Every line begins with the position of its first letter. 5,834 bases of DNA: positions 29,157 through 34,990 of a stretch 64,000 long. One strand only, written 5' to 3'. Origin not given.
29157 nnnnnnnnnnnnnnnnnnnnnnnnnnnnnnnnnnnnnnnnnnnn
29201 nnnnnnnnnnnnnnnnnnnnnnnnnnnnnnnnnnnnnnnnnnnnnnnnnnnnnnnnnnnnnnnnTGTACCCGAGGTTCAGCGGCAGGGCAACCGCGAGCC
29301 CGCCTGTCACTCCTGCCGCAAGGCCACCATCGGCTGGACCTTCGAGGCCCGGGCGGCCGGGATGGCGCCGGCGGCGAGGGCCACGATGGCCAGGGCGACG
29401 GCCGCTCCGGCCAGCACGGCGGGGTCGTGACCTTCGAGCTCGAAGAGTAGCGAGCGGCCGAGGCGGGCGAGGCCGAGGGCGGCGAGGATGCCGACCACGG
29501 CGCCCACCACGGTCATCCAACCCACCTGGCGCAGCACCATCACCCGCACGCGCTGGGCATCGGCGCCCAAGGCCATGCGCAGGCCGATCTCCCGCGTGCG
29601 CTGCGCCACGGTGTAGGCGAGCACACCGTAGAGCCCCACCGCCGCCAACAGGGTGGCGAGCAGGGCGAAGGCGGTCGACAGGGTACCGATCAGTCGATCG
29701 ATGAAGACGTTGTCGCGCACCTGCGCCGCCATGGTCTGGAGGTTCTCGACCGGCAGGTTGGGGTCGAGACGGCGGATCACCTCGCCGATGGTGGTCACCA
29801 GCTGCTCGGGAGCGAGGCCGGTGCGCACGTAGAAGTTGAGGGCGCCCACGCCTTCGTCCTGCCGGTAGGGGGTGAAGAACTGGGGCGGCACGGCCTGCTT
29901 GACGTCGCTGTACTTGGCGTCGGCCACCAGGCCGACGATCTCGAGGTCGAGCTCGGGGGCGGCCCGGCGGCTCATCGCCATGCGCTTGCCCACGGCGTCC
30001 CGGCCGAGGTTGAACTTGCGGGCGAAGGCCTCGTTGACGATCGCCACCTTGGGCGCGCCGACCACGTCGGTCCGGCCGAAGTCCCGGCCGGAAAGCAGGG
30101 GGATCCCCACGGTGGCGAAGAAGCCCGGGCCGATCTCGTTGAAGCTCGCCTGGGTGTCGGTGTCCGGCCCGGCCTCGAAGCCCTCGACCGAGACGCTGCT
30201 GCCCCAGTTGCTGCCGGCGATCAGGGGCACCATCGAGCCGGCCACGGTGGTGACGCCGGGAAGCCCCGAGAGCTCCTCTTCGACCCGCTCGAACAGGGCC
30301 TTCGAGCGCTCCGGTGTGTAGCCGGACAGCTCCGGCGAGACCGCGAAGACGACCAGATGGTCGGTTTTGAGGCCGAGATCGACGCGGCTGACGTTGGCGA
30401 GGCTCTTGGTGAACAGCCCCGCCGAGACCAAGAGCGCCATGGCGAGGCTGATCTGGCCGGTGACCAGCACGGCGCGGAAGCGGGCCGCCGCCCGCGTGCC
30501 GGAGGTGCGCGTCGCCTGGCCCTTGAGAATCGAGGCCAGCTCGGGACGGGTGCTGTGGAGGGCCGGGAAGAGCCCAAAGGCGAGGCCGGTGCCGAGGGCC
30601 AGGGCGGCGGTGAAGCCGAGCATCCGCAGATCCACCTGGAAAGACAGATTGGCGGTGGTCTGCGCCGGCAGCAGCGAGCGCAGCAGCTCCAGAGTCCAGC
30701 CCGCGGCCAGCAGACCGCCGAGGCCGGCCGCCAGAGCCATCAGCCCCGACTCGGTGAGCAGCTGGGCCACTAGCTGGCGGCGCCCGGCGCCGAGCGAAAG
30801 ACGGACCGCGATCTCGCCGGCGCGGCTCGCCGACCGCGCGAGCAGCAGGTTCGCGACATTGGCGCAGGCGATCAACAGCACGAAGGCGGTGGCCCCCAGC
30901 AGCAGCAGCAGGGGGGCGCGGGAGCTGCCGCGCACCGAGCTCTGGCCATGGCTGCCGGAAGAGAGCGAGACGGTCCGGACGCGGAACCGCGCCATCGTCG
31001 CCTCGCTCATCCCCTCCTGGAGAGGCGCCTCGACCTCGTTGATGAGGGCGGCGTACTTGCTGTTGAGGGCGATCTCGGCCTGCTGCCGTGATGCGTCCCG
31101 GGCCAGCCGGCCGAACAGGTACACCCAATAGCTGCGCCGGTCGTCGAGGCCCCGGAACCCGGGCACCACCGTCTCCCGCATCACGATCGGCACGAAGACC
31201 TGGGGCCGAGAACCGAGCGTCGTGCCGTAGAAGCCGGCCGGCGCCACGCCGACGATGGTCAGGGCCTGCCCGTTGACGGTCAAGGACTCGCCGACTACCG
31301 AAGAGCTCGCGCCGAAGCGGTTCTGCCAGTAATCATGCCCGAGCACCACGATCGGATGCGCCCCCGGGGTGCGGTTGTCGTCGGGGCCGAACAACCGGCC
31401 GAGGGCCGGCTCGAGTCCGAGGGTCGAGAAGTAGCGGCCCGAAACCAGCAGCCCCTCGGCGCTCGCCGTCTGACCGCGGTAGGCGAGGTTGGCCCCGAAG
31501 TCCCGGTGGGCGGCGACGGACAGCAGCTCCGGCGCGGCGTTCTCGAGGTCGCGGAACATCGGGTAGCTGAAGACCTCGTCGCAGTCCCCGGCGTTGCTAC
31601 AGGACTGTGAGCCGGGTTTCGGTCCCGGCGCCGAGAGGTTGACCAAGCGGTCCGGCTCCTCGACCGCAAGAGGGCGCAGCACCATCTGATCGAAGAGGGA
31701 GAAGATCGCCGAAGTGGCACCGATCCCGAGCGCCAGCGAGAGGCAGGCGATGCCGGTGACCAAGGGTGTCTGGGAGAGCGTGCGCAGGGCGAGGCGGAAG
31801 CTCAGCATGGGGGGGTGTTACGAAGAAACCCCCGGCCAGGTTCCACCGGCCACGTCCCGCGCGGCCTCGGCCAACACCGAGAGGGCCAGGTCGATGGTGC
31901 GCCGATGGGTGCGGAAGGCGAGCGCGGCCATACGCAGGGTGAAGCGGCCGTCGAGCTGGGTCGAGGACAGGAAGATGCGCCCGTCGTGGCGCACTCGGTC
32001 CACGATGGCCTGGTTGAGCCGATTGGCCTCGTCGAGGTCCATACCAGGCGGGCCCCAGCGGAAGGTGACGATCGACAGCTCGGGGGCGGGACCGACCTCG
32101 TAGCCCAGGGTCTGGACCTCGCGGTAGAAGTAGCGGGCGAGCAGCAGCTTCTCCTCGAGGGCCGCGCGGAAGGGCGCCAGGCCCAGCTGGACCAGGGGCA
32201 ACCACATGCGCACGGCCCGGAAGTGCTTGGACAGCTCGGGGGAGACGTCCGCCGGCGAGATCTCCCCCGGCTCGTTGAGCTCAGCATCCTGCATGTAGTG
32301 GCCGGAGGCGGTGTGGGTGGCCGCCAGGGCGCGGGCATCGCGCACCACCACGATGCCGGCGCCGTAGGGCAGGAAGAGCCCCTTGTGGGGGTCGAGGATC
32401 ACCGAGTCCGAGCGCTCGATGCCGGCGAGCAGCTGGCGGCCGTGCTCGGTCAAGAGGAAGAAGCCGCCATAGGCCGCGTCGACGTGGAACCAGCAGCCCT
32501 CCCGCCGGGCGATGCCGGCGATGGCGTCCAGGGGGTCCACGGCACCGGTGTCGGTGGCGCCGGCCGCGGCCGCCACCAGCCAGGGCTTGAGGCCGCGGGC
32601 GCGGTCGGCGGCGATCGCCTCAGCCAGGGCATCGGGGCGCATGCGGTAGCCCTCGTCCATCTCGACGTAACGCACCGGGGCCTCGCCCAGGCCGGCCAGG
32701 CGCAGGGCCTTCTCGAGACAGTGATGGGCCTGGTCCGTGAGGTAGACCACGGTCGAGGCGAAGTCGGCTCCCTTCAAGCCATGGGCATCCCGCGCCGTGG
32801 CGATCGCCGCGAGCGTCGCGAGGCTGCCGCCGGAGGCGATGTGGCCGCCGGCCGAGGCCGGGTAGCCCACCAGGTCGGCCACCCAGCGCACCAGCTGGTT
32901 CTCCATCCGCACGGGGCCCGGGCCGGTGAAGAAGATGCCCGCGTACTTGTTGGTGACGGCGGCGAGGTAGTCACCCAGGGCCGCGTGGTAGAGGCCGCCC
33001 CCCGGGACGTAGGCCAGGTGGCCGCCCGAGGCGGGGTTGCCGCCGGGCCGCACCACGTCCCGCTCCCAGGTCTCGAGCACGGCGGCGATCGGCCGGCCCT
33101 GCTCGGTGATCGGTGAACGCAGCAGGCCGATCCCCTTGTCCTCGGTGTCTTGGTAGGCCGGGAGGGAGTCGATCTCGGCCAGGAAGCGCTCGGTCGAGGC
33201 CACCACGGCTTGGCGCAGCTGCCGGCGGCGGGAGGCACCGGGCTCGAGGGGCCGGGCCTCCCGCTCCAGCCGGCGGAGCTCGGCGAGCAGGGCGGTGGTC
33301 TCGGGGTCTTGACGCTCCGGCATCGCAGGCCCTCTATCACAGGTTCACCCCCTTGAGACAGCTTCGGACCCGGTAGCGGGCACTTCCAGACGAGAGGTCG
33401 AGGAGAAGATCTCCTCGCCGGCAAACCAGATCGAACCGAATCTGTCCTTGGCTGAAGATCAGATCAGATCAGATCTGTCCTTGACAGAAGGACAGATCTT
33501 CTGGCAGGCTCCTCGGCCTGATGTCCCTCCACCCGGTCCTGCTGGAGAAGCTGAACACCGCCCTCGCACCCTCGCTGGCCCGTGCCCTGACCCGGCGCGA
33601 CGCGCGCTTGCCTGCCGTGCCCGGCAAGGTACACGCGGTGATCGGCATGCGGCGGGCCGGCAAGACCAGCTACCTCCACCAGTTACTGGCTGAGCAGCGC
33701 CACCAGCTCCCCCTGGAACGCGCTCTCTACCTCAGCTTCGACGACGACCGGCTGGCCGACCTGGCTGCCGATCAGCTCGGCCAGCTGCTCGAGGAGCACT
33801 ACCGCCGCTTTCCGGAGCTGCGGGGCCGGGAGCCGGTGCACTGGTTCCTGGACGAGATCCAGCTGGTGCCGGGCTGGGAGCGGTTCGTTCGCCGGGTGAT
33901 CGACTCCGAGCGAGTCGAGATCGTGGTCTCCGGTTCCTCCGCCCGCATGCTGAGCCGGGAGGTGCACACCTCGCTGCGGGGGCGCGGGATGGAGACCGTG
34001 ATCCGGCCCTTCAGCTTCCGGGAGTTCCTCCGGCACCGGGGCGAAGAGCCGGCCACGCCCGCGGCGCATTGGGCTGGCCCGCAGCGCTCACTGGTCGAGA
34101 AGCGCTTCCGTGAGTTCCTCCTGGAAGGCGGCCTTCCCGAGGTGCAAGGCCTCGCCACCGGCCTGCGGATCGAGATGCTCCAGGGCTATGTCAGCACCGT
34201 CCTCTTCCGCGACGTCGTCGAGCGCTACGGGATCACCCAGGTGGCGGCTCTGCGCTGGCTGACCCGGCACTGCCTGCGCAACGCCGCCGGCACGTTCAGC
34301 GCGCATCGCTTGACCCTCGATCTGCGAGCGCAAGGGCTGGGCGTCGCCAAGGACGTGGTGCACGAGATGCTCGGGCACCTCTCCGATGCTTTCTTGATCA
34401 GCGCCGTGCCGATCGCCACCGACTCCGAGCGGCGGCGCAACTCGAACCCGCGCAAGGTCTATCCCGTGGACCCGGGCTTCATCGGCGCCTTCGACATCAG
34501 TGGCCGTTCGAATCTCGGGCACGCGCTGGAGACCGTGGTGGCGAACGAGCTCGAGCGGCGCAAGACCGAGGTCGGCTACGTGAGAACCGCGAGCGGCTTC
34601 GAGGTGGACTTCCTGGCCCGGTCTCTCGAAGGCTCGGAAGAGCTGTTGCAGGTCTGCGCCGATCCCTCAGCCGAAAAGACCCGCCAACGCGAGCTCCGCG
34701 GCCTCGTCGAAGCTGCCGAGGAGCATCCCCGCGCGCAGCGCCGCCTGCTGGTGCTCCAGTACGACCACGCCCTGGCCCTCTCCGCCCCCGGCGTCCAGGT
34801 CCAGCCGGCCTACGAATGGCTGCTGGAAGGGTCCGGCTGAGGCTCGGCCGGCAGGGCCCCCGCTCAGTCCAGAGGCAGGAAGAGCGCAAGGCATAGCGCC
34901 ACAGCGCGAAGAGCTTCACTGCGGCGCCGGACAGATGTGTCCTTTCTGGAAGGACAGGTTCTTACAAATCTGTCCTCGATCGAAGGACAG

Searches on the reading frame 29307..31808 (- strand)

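Call 12: search_protein_families(library=pfam, proteins=[window:29307-31808:-])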
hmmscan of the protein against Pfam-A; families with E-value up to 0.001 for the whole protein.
window:29307-31808:- (833 aa): 2 families
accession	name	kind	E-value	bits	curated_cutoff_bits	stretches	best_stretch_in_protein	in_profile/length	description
PF12704.14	MacB_PCD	-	1e-34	121.1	27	2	18-248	1-204/207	MacB-like periplasmic core domain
PF02687.27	FtsX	-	1.6e-22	80.2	25.5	2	713-826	2-120/120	FtsX-like permease C-terminal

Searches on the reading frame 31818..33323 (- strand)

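Call 12: search_protein_families(library=pfam, proteins=[window:31818-33323:-])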
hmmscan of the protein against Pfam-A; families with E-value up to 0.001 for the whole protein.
window:31818-33323:- (501 aa): 3 families
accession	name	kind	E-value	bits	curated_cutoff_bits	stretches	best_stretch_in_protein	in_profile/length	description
PF00282.25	Pyridoxal_deC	-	3.6e-52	177.8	27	1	104-422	44-373/375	Pyridoxal-dependent decarboxylase conserved domain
PF00266.25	Aminotran_5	-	8.4e-07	28.7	21.5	1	191-349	90-236/371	Aminotransferase class-V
PF01212.27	Beta_elim_lyase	-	0.00044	20.1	27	0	193-346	74-232/288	Beta-eliminating lyase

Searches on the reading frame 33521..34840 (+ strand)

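Call 12: search_protein_families(library=pfam, proteins=[window:33521-34840:+])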
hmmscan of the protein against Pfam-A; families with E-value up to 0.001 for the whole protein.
window:33521-34840:+ (439 aa): 2 families
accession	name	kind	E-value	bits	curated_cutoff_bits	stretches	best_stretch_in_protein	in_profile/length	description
PF13173.12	AAA_14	-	4.2e-31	108.1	27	1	36-170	3-129/129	AAA domain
PF13635.12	DUF4143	-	2.9e-12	47.1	28.1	1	230-373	2-152/160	Domain of unknown function (DUF4143)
